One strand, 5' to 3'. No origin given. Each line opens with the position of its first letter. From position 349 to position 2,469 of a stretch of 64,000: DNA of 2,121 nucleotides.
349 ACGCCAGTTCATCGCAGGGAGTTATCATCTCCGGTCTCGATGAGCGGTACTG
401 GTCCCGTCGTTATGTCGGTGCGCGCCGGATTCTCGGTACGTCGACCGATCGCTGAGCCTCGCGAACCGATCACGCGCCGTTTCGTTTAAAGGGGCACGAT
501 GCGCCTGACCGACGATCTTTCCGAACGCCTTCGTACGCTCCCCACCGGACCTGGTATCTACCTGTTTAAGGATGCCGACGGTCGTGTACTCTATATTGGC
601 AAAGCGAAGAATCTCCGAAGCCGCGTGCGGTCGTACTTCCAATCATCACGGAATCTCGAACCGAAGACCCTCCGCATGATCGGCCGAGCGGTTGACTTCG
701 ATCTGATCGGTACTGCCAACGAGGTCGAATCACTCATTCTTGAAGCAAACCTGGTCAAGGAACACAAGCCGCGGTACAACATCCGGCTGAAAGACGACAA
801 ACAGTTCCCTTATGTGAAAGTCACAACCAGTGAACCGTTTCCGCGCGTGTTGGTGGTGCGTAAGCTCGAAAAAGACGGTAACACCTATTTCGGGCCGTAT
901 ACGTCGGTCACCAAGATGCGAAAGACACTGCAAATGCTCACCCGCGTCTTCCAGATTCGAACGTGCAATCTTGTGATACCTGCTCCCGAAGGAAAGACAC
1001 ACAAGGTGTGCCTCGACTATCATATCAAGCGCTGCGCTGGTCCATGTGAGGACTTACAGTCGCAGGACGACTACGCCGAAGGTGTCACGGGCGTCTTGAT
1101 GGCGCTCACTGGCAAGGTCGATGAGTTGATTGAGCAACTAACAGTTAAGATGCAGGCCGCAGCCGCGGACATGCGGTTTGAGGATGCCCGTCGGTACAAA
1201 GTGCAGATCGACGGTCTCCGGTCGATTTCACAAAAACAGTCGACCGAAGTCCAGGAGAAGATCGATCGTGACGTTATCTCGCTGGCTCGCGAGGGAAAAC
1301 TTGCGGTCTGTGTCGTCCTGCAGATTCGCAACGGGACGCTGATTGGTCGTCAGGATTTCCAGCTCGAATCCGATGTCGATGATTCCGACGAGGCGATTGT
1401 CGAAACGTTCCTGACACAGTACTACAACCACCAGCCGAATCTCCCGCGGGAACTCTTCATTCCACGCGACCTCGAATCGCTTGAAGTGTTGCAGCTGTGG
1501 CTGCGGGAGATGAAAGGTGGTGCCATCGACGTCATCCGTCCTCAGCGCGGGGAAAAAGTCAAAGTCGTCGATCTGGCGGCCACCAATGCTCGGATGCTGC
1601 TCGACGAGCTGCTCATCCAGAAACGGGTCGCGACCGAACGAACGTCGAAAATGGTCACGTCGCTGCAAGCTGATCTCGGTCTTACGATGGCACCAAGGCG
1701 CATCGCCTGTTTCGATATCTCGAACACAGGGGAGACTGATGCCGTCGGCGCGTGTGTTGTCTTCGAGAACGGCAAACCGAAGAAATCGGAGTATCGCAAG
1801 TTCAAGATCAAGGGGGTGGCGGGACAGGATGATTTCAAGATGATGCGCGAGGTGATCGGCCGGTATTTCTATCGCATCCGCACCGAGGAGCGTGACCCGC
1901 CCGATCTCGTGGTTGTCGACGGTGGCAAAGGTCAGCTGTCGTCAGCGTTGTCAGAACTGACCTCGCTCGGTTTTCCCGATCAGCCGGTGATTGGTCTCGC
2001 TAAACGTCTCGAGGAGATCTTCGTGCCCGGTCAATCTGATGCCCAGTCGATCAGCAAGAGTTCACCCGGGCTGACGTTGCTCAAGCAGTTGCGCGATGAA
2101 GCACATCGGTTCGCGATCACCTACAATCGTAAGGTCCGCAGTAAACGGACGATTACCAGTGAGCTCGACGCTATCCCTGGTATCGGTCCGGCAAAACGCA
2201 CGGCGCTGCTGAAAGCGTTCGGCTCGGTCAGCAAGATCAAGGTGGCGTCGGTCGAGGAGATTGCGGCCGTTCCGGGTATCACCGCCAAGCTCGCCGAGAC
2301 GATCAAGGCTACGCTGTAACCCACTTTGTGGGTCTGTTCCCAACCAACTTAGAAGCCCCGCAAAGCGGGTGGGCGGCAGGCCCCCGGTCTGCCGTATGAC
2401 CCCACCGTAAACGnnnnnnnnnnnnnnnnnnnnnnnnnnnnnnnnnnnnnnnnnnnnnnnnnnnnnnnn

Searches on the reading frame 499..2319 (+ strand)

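Call 3: search_protein_families(library=pfam, proteins=[window:499-2319:+], max_evalue=0.01)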
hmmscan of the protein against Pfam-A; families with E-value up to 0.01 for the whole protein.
window:499-2319:+ (606 aa): 8 families
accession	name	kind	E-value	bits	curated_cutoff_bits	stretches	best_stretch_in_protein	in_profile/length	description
PF08459.17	UvrC_RNaseH_dom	-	4.4e-53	179.8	22.3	1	391-540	2-159/159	UvrC RNAse H endonuclease domain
PF22920.2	UvrC_RNaseH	-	5.8e-32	110.5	24.3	1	256-370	1-115/116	UvrC Ribonuclease H-like domain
PF14520.12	HHH_5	-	2e-13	51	27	1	555-605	3-54/57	Helix-hairpin-helix domain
PF00633.29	HHH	-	6.3e-09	35.7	24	1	577-604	2-29/30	Helix-hairpin-helix motif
PF01541.30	GIY-YIG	-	7.6e-07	29.8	22.6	1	19-94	3-78/78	GIY-YIG catalytic domain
PF12826.13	HHH_2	-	6.5e-06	26.7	27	1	559-604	8-53/64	Helix-hairpin-helix motif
PF02151.25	UVR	-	8.4e-06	25.8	21.5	1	208-241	1-34/36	UvrB/uvrC motif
PF24348.1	DUF7508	-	0.0054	17.3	26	0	10-47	14-50/79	Domain of unknown function (DUF7508)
